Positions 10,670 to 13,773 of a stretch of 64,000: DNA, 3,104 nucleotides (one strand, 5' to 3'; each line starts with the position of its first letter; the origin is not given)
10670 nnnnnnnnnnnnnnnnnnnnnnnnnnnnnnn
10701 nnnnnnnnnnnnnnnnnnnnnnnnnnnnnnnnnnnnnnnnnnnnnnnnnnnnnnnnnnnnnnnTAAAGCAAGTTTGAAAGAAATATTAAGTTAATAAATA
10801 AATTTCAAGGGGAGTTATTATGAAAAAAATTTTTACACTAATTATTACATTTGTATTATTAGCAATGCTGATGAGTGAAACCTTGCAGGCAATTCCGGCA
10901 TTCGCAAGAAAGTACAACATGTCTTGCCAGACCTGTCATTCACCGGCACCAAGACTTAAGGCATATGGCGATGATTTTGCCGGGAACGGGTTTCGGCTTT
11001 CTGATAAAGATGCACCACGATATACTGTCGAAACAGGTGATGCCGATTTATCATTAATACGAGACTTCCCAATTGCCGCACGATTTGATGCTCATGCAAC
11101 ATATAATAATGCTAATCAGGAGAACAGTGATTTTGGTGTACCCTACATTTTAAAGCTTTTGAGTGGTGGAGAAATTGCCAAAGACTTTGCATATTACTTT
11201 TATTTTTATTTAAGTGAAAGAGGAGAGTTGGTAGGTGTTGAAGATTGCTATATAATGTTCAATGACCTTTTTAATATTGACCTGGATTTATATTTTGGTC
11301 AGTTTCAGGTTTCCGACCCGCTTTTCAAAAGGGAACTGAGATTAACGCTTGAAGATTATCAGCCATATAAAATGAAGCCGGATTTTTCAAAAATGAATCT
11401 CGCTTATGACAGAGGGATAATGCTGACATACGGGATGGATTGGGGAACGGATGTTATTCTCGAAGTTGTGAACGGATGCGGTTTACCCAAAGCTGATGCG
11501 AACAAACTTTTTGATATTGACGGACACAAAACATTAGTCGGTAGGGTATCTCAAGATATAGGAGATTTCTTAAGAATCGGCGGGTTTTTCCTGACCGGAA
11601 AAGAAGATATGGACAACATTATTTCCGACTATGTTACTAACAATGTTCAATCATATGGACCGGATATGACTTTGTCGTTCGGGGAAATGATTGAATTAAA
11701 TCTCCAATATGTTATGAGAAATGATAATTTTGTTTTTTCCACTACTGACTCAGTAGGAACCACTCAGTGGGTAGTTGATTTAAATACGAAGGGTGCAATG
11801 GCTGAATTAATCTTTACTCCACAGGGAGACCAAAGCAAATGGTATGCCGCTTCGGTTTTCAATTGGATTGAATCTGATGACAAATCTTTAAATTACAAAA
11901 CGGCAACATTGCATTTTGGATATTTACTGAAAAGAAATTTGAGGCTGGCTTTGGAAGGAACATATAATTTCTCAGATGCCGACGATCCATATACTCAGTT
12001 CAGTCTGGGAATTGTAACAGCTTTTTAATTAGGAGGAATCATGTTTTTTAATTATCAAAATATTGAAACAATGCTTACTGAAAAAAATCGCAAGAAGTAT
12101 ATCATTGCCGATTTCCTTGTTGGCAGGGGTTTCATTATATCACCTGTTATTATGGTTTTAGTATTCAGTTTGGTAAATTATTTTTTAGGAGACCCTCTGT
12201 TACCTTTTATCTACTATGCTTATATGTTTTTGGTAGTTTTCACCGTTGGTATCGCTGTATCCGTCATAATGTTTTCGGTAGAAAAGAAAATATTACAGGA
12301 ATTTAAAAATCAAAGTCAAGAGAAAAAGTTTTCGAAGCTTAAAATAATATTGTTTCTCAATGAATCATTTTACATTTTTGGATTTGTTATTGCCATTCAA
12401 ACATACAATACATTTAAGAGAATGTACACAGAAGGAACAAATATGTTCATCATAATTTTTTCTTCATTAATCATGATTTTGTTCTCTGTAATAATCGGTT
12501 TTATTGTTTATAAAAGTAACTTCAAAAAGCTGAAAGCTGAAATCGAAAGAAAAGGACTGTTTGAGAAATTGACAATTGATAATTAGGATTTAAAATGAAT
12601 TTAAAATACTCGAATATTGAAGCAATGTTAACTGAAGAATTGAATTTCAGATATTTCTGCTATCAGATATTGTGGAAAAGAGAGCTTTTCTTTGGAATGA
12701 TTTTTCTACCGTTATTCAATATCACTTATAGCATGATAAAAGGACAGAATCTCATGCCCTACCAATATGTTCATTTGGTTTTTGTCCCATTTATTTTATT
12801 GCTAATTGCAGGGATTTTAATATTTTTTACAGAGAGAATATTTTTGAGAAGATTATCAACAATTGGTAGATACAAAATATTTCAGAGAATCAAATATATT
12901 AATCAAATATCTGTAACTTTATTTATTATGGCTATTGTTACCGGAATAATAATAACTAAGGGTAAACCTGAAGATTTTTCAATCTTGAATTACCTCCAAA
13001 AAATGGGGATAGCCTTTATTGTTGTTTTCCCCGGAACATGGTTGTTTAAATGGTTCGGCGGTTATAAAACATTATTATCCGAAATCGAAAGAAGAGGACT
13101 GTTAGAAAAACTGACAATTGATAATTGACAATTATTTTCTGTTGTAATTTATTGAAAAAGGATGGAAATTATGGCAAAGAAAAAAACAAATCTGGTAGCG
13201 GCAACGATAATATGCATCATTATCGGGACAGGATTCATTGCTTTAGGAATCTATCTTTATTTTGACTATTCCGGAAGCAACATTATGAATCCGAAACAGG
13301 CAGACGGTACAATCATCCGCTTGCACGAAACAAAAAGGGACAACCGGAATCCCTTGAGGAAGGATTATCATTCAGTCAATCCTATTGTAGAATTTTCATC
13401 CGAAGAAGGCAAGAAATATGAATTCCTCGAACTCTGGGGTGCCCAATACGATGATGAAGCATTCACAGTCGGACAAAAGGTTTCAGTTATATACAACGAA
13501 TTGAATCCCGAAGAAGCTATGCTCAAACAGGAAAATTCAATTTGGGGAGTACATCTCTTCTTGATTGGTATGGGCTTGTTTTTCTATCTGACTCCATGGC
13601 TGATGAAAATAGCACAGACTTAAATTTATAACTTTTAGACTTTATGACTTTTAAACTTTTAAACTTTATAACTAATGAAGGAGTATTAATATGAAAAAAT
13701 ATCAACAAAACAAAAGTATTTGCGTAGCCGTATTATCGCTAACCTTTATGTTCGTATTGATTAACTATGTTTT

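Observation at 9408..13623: Putative extracellular electron-transfer operon: pentaheme cytochrome c, Cyc2-like fused cytochrome-porin, two paralogous 4-TM proteins, DUF3592-like protein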

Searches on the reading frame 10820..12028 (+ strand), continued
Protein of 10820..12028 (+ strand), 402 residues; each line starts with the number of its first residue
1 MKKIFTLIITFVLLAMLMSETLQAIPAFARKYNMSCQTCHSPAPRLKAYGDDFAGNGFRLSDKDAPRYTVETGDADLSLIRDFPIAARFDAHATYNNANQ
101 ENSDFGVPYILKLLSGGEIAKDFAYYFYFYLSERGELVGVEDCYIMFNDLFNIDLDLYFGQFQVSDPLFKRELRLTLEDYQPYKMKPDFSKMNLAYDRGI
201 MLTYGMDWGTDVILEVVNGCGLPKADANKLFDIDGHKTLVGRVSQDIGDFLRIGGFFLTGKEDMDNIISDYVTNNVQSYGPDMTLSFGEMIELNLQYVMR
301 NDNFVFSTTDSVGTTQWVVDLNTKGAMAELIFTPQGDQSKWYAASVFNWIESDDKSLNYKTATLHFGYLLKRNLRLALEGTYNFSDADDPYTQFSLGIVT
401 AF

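Call 64: list_cluster_members(proteins=[P0262, P0195, P0172, P0175, P0165, P0184, P0188, P0153, P0154, P0149])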
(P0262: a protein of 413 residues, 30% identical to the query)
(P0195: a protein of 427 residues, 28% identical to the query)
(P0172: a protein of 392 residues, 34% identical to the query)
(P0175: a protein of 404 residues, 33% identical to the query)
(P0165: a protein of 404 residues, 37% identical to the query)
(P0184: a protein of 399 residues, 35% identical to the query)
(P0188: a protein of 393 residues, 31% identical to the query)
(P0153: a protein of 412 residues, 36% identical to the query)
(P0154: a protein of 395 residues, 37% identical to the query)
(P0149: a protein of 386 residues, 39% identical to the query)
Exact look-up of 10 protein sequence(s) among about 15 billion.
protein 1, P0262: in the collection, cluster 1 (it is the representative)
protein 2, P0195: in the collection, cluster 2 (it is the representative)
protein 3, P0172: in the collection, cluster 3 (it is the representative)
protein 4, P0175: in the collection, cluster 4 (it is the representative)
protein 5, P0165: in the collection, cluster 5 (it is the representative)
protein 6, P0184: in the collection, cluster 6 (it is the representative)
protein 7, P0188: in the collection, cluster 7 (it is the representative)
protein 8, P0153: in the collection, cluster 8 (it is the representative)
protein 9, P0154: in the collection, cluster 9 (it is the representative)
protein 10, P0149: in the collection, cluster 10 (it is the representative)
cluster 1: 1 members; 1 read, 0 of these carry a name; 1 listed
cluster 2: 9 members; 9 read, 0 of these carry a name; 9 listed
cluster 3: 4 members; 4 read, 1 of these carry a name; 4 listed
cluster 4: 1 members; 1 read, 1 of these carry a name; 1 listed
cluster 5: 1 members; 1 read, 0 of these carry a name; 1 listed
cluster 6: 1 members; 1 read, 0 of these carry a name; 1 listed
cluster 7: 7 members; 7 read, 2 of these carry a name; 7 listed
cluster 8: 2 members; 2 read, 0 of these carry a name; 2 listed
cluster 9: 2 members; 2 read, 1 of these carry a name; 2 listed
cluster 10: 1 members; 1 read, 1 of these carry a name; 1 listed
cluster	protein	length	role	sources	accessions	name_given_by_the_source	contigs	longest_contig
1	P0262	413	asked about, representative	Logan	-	-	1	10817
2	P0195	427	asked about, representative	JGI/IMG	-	-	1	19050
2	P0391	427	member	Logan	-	-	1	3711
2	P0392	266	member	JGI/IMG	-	-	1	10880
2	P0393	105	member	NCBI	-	-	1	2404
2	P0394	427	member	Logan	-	-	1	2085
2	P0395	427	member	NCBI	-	-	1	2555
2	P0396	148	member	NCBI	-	-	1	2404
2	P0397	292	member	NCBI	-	-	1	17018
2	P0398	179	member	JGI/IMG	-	-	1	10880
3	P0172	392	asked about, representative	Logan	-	-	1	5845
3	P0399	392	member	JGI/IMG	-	hypothetical protein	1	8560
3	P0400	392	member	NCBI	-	-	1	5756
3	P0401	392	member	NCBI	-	-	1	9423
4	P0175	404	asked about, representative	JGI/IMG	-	hypothetical protein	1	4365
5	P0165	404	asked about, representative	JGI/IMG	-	-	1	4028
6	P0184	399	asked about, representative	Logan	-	-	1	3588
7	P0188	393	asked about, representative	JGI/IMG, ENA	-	hypothetical protein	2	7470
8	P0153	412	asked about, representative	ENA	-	-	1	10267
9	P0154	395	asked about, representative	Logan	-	-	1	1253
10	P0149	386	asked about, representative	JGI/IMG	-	hypothetical protein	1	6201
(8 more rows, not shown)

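Call 65: find_homologous_proteins(query=P0262, max_evalue=0.001)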
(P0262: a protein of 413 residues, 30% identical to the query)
Query P0262 (413 aa): 6 proteins with E <= 0.001 among 8000 candidates.
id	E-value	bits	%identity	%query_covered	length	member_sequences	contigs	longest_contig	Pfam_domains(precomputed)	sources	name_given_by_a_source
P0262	8.2e-279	942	100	100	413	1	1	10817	-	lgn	-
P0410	2.0e-28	118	30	86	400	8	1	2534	-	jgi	-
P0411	5.0e-27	113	30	86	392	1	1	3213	-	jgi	-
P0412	1.3e-6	46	24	82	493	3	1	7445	PF07642.18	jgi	jgi:hypothetical protein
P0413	3.8e-5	41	25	89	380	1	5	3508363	-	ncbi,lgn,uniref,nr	ncbi:hypothetical protein WPS_30180 [Vulcanimicrobium alpinum]|uniref:Uncharacterized protein n=1 Ta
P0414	5.5e-5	41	27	89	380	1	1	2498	-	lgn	-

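Call 66: search_dna_similar(query=window:10820-12028:+, collection=plasmids, mode=protein, max_evalue=1, max_rows=20)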
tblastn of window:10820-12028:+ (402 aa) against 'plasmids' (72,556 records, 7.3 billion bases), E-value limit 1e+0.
Records with a match: 9; places in all: 9; records where one place covers at least 80% of the query: 0.
Best place of each record, by identity: <60% 9.
By first word of the organism name: Ralstonia 5; Caballeronia 2; Paraburkholderia 1; Methylocystis 1.
By predicted mobility (MOB-suite, as given by PLSDB): non-mobilizable 6; mobilizable 3.
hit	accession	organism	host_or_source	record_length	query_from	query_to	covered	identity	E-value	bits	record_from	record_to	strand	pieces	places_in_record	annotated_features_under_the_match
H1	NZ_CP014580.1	Paraburkholderia phytofirmans OLGA172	-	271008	4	82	20%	33.7%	1e-2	45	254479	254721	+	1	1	none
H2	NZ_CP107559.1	Methylocystis sp. MJC1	whole organism,Alpine Peat Bogs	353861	9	66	14%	35.6%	1e-2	45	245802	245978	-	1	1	hypothetical protein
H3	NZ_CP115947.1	Ralstonia solanacearum MolK2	Musa sp.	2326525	2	64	16%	30.2%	1e-1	42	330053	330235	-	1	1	record has no annotation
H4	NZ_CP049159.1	Caballeronia sp. SBC1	whole organism,soil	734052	16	64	12%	34.7%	3e-1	41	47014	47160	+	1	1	cytochrome C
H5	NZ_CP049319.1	Caballeronia sp. SBC2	whole organism,soil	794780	16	64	12%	34.7%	3e-1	41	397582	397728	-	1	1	cytochrome C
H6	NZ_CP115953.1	Ralstonia solanacearum CFBP2957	Solanum lycopersicum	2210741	24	64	10%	41.5%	3e-1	41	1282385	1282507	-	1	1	none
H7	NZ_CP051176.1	Ralstonia solanacearum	Whole organism,tomato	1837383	24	64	10%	41.5%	5e-1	40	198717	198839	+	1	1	none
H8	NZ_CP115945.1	Ralstonia syzygii R24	Syzygium aromaticum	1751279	9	64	14%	28.6%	3e-1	41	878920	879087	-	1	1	none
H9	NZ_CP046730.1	Ralstonia syzygii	tobacco,cell culture,leaf veins ...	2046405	9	64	14%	28.6%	7e-1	40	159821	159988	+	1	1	none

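Call 67: get_annotated_region(hit=H4, flank=3000)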
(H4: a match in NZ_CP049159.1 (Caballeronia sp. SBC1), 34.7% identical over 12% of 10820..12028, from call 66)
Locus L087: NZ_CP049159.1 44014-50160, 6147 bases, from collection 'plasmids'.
description: Caballeronia sp. SBC1 plasmid pSBC1_3, complete sequence
organism: Caballeronia sp. SBC1 (NCBI taxid 2705548)
taxonomy: Bacteria; Pseudomonadota; Betaproteobacteria; Burkholderiales; Burkholderiaceae; Caballeronia; Caballeronia sp. SBC1
host: -; source: whole organism,soil; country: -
typing (MOB-suite, as given by PLSDB): non-mobilizable
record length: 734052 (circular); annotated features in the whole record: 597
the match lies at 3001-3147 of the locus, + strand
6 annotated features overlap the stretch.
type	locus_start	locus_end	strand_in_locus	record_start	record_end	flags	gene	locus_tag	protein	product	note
CDS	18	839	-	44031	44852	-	-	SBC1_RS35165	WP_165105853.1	DNA-binding protein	-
CDS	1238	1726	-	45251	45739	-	-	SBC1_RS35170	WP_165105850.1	pyridoxamine 5'-phosphate oxidase family protein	-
CDS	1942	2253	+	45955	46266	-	-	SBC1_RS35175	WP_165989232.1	high-potential iron-sulfur protein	-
CDS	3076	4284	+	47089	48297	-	-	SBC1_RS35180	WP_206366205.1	cytochrome C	-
CDS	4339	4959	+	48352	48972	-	-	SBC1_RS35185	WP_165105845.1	c-type cytochrome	-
CDS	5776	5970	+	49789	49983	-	-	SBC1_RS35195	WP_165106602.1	hypothetical protein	-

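Call 68: get_annotated_region(hit=H6, flank=3000)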
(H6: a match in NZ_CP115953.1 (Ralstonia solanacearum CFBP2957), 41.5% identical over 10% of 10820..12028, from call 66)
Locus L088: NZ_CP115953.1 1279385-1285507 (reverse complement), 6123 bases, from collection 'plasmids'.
description: Ralstonia solanacearum CFBP2957 plasmid pmega, complete sequence
organism: Ralstonia solanacearum CFBP2957 (NCBI taxid 859656)
taxonomy: Bacteria; Pseudomonadota; Betaproteobacteria; Burkholderiales; Burkholderiaceae; Ralstonia; Ralstonia solanacearum; Ralstonia solanacearum CFBP2957
host: -; source: Solanum lycopersicum; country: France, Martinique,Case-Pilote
typing (MOB-suite, as given by PLSDB): non-mobilizable
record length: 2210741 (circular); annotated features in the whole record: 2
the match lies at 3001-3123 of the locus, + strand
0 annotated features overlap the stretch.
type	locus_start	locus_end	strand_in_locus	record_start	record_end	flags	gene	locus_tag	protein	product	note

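Call 78: find_encoding_contigs(protein=P0004, flank=6000, max_places=2)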
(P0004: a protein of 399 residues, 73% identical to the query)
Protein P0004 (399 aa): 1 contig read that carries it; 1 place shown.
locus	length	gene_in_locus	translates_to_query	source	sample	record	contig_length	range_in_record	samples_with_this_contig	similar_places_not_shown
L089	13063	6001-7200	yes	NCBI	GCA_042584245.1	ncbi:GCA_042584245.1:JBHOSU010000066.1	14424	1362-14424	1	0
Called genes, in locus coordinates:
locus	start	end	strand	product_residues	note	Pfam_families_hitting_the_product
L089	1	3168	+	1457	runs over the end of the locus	PF01869:BcrAD_BadFG, PF09989:DUF2229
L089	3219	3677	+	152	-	PF11396:PepSY_like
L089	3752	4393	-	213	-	-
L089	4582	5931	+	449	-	PF13435:Cytochrome_C554 (weak), PF03264:Cytochrom_NNT (weak)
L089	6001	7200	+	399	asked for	-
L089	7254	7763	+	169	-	-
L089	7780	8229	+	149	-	PF12158:DUF3592 (weak)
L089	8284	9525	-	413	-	PF00082:Peptidase_S8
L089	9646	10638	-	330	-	PF18962:Por_Secre_tail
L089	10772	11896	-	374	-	PF07396:Porin_O_P (weak)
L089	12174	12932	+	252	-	-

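Call 79: find_encoding_contigs(protein=P0008, flank=6000, max_places=2)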
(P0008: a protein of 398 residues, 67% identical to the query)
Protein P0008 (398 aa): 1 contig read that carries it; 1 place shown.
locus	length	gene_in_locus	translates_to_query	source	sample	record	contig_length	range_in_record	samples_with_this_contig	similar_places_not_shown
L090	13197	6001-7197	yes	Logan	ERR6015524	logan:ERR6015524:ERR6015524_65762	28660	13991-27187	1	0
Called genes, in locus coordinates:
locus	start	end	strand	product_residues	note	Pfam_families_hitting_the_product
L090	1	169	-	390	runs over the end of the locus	PF02706:Wzz, PF13807:GNVR (weak)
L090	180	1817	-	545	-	PF02563:Poly_export (weak), PF10531:SLBB, PF22461:SLBB_2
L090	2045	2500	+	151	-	PF02915:Rubrerythrin (faint)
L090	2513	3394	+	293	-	PF00484:Pro_CA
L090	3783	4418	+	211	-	PF00881:Nitroreductase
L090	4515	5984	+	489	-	PF14522:Cytochrome_C7 (faint), PF22113:Mtrc-MtrF_II-IV_dom (faint)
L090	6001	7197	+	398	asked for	-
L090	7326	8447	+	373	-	PF01637:ATPase_2, PF13173:AAA_14 (faint), PF13401:AAA_22 (faint)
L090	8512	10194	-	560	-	PF13205:Big_5, PF09912:DUF2141 (faint), PF14686:fn3_3 (faint)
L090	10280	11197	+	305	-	PF03631:Virul_fac_BrkB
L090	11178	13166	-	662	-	PF14344:DUF4397 (faint)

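Call 103: find_encoding_contigs(protein=P0141, flank=4000, max_places=2)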
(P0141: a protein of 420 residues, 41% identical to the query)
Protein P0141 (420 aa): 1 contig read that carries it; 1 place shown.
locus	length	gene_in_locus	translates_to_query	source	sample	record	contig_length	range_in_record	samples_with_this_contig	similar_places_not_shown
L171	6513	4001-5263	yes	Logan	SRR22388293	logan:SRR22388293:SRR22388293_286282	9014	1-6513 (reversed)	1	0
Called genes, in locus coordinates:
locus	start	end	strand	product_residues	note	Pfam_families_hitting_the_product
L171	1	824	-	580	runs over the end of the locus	PF04468:PSP1, PF28472:PSP1_3rd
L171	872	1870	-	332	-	PF13177:DNA_pol3_delta2, PF00004:AAA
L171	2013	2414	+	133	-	-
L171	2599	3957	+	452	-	PF14522:Cytochrome_C7 (faint), PF22113:Mtrc-MtrF_II-IV_dom (faint), PF13435:Cytochrome_C554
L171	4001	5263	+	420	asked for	-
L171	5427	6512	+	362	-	?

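Call 104: find_encoding_contigs(protein=P0152, flank=4000, max_places=2)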
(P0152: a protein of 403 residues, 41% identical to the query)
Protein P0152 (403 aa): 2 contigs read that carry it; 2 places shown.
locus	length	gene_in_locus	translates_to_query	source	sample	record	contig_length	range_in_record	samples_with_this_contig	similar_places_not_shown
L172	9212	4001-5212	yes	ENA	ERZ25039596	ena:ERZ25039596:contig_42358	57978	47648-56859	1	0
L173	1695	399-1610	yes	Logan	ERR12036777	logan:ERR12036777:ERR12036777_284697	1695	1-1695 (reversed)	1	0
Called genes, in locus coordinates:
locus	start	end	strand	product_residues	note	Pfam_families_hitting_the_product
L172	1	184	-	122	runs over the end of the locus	-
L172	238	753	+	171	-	PF00583:Acetyltransf_1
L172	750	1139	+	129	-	-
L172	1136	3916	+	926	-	PF00330:Aconitase, PF00694:Aconitase_C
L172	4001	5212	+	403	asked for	-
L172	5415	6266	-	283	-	-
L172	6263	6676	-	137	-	-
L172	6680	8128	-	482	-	-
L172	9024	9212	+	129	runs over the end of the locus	-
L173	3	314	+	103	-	?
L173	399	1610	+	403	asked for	-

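Call 105: find_encoding_contigs(protein=P0191, flank=4000, max_places=2)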
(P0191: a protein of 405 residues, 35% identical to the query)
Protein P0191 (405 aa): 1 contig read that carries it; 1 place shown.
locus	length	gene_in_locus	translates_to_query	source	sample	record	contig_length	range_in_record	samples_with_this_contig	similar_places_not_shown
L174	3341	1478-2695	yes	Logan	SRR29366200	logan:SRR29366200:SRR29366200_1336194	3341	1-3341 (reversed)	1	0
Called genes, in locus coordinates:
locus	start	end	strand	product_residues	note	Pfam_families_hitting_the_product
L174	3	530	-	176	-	?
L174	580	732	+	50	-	-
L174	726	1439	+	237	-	PF01553:Acyltransferase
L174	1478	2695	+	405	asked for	-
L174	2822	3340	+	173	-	?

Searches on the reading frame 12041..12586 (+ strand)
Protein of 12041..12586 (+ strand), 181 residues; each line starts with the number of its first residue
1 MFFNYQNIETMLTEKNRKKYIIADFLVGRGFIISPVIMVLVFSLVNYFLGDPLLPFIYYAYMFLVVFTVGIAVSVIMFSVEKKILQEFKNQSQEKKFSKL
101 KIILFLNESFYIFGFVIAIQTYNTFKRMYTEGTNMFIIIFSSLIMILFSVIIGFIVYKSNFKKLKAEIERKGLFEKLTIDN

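Call 3: search_protein_families(library=pfam, proteins=[window:12041-12586:+], max_evalue=0.1)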
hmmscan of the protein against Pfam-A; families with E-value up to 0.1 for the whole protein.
window:12041-12586:+ (181 aa): 5 families
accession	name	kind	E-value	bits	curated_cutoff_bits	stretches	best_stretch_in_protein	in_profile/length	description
PF01027.25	Bax1-I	-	0.00054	20.2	34.1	1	25-73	121-168/207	Inhibitor of apoptosis-promoting Bax1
PF13231.12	PMT_2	-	0.019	15.6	26.1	1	13-74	93-155/160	Dolichyl-phosphate-mannose-protein mannosyltransferase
PF20403.5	DUF6693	-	0.047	14.3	31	1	61-107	18-65/104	Family of unknown function (DUF6693)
PF00137.26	ATP-synt_C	-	0.051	14.3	24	1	92-119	33-58/60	ATP synthase subunit C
PF13493.11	DUF4118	-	0.053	13.7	28.4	1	27-83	41-96/107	Domain of unknown function (DUF4118)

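Call 4: search_protein_families(library=ncbifam, proteins=[window:12041-12586:+], max_evalue=0.1)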
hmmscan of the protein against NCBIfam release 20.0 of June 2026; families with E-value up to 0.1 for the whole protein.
window:12041-12586:+ (181 aa): 1 family
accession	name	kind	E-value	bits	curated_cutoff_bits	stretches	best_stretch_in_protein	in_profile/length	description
TIGR04370.1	glyco_rpt_poly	subfamily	0.036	13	40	0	24-169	7-165/396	oligosaccharide repeat unit polymerase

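Call 94: search_protein_families(library=padloc, proteins=[window:12041-12586:+], max_evalue=0.01)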
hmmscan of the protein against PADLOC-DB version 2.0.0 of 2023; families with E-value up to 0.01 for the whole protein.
window:12041-12586:+ (181 aa): 0 families

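Call 95: search_protein_families(library=phrogs, proteins=[window:12041-12586:+], max_evalue=0.01)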
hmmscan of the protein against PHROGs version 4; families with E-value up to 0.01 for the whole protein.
window:12041-12586:+ (181 aa): 0 families

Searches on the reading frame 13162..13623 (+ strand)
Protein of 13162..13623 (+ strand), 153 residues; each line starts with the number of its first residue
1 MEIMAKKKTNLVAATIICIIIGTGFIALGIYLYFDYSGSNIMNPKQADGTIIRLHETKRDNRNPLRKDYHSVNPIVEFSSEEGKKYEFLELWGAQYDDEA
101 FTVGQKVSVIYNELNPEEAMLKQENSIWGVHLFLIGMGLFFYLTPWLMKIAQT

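Call 3: search_protein_families(library=pfam, proteins=[window:13162-13623:+], max_evalue=0.1)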
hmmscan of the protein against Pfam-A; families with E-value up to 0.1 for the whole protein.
window:13162-13623:+ (153 aa): 3 families
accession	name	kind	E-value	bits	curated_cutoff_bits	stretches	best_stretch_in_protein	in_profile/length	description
PF12158.14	DUF3592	-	2.2e-07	31.9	25.3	1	48-123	2-81/84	Domain of unknown function (DUF3592)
PF13624.11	SurA_N_3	-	0.007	16.6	27.2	1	1-67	2-64/162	SurA-like N-terminal domain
PF19762.4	DUF6249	-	0.095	13.1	33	0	110-144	43-74/104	Domain of unknown function (DUF6249)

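Call 4: search_protein_families(library=ncbifam, proteins=[window:13162-13623:+], max_evalue=0.1)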
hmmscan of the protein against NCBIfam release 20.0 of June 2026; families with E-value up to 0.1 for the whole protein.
window:13162-13623:+ (153 aa): 1 family
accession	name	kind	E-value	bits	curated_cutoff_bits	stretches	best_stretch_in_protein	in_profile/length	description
NF040514.1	CAL67264_fam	equivalog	0.00024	21.3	50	1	7-38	2-33/57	CAL67264 family membrane protein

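Call 94: search_protein_families(library=padloc, proteins=[window:13162-13623:+], max_evalue=0.01)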
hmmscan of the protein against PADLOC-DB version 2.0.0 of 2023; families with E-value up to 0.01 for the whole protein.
window:13162-13623:+ (153 aa): 0 families

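Call 95: search_protein_families(library=phrogs, proteins=[window:13162-13623:+], max_evalue=0.01)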
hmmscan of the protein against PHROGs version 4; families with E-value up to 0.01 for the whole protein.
window:13162-13623:+ (153 aa): 0 families
